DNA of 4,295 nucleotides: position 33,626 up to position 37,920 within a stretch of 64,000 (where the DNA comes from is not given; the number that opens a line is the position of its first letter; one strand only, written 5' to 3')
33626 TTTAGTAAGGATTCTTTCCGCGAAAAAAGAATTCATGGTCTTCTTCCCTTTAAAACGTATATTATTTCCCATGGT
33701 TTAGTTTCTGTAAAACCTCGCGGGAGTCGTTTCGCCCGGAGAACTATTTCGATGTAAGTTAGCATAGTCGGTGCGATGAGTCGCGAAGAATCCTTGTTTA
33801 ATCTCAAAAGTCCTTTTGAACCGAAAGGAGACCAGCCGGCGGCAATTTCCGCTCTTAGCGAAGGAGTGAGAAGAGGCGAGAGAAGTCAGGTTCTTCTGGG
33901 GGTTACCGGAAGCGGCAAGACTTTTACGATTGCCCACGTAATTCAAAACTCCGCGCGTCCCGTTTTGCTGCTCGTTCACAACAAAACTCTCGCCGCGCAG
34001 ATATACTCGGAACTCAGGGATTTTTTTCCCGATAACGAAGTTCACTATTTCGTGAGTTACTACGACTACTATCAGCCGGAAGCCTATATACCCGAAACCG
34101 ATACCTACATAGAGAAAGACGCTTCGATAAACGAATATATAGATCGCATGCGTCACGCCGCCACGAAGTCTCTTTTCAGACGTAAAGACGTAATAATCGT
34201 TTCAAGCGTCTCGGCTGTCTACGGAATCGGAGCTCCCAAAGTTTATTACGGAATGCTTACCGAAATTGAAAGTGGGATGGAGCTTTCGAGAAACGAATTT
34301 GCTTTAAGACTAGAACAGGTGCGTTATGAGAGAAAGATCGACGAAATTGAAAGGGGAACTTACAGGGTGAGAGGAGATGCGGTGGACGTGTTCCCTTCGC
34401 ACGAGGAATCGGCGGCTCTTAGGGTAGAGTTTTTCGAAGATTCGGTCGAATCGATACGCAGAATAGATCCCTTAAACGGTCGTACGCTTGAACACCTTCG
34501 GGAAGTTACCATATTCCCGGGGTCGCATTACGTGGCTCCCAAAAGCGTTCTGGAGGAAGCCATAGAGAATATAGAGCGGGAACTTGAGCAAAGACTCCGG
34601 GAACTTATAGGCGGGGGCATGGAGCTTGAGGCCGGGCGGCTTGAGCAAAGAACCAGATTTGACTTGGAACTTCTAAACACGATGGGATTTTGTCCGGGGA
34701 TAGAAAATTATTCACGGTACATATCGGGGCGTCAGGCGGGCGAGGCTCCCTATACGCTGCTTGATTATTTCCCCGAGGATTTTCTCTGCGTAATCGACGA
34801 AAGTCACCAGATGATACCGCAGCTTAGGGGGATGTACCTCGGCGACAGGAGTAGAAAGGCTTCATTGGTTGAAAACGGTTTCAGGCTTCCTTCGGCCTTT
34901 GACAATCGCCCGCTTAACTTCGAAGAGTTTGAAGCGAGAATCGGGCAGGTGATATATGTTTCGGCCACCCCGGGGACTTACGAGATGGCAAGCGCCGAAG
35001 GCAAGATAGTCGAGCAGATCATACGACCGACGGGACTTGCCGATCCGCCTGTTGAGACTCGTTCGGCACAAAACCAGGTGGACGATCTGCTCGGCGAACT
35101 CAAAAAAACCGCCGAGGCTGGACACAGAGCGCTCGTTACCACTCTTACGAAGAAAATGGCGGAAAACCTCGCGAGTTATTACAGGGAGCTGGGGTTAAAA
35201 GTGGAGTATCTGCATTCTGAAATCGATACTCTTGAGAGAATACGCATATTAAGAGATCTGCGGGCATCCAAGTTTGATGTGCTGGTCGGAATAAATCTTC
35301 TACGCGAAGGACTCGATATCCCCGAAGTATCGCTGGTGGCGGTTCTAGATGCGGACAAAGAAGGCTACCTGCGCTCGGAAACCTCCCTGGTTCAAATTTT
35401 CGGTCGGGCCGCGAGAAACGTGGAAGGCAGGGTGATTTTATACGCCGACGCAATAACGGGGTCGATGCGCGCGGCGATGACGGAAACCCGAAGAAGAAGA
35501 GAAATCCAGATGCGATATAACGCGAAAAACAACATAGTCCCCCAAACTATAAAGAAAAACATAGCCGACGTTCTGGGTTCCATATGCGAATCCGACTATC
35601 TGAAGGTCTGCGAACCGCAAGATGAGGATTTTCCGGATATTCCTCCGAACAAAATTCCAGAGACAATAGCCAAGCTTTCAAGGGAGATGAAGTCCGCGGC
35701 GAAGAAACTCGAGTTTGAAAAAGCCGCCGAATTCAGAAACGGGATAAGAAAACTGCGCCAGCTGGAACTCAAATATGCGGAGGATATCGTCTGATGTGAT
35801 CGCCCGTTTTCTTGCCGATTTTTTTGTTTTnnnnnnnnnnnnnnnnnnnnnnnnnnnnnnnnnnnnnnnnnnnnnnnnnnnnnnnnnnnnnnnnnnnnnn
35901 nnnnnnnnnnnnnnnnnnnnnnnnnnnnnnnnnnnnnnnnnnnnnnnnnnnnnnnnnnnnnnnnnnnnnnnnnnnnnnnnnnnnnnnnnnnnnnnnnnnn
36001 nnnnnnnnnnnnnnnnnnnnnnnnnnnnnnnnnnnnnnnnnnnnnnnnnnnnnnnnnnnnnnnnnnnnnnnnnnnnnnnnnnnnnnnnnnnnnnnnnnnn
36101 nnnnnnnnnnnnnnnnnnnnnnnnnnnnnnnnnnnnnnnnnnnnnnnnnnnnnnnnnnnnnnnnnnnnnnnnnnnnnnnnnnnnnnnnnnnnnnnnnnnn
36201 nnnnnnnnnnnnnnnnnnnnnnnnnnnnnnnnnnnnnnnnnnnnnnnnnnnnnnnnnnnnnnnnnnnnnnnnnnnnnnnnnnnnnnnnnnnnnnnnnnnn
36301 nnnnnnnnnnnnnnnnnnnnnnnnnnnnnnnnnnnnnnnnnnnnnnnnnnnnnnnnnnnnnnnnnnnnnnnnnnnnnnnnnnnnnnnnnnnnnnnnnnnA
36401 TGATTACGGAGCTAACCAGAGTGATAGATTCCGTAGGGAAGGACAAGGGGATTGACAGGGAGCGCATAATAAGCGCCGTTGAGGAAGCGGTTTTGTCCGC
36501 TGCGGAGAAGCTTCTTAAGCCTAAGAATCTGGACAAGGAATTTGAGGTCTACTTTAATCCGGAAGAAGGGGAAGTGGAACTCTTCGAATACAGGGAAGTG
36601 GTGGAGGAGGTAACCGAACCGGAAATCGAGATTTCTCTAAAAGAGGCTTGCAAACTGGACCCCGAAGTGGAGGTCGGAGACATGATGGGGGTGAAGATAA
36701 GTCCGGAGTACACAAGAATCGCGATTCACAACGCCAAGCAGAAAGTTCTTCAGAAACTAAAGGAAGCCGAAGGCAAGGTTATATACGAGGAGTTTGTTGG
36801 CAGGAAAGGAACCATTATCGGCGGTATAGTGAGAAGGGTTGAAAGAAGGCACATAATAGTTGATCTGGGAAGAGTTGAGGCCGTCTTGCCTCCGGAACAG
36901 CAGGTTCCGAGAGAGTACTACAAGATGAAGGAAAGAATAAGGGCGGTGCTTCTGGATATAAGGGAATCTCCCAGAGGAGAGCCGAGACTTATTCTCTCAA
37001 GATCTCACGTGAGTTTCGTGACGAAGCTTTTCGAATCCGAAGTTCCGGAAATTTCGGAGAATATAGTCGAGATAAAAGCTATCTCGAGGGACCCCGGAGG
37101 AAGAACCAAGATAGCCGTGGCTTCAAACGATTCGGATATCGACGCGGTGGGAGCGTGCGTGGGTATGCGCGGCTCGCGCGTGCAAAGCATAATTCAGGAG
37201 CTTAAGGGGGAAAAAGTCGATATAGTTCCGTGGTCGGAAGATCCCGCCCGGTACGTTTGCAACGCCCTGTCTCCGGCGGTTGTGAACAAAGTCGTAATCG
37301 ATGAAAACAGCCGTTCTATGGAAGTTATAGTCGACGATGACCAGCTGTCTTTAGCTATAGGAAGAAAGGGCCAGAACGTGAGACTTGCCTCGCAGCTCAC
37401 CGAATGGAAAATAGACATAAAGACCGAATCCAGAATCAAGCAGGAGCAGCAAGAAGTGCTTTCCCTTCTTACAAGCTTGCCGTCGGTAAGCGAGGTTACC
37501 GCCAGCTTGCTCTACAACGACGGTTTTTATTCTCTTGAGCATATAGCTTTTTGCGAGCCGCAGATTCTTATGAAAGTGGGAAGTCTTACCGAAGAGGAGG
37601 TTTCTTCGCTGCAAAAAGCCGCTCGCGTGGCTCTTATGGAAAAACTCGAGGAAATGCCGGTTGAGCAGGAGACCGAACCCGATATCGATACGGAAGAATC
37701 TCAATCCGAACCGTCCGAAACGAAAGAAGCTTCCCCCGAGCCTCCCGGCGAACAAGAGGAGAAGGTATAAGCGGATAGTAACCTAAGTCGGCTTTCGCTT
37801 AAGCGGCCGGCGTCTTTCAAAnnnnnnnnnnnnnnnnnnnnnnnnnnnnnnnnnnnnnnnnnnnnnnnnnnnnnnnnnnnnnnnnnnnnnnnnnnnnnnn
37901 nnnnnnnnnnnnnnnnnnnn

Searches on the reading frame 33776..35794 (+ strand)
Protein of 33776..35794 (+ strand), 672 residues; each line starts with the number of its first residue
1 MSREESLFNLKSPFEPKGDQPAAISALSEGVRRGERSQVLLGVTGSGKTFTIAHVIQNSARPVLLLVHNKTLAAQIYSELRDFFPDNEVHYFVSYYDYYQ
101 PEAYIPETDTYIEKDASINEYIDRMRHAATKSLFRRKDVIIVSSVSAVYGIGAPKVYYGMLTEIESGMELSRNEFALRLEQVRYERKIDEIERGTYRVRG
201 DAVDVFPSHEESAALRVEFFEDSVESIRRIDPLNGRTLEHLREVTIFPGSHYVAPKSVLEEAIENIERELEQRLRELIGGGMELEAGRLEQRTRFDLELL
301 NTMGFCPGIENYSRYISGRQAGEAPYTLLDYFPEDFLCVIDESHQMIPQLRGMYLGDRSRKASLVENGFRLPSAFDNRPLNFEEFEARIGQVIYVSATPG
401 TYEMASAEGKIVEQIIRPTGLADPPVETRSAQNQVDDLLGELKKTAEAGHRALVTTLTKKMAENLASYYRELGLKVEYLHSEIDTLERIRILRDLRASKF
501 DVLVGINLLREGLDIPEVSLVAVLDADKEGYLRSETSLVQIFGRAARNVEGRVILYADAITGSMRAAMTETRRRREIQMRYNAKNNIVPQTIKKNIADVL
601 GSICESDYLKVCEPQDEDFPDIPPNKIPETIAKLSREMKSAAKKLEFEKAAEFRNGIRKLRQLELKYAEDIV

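Call 41: search_protein_families(library=pfam, proteins=[window:33776-35794:+], max_evalue=0.00001)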
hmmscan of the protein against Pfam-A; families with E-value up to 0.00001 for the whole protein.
window:33776-35794:+ (672 aa): 6 families
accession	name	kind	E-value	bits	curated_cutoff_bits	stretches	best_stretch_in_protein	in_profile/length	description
PF17757.6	UvrB_inter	-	2.5e-29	101.7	22.9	1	163-252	2-91/91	UvrB interaction domain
PF12344.14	UvrB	-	1.9e-20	72.8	27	1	555-596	1-42/43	Ultra-violet resistance protein B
PF00271.37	Helicase_C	-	2e-19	70.3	23.5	1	438-548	6-109/110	Helicase conserved C-terminal domain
PF04851.21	ResIII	-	6.2e-11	42.9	22.5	1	15-90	3-83/164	Type III restriction enzyme, res subunit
PF02151.25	UVR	-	5.1e-08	32.8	21.5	1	631-662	4-35/36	UvrB/uvrC motif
PF00270.35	DEAD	-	1.6e-06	28.4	26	0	20-90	4-77/167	DEAD/DEAH box helicase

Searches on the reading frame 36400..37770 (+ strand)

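Call 65: search_protein_families(library=pfam, proteins=[window:36400-37770:+], max_evalue=0.001)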
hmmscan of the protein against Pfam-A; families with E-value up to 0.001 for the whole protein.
window:36400-37770:+ (456 aa): 4 families
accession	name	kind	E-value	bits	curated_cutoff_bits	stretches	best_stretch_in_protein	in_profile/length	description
PF08529.16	NusA_N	-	1.8e-31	109.3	23.8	1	4-124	1-117/119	NusA N-terminal domain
PF13184.12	KH_5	-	8.1e-30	103.2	27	1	232-300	1-69/69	NusA-like KH domain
PF07650.23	KH_2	-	0.00025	21.3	22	0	293-346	13-66/78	KH domain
PF00575.29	S1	-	0.00028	21.6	22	1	135-189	3-64/74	S1 RNA binding domain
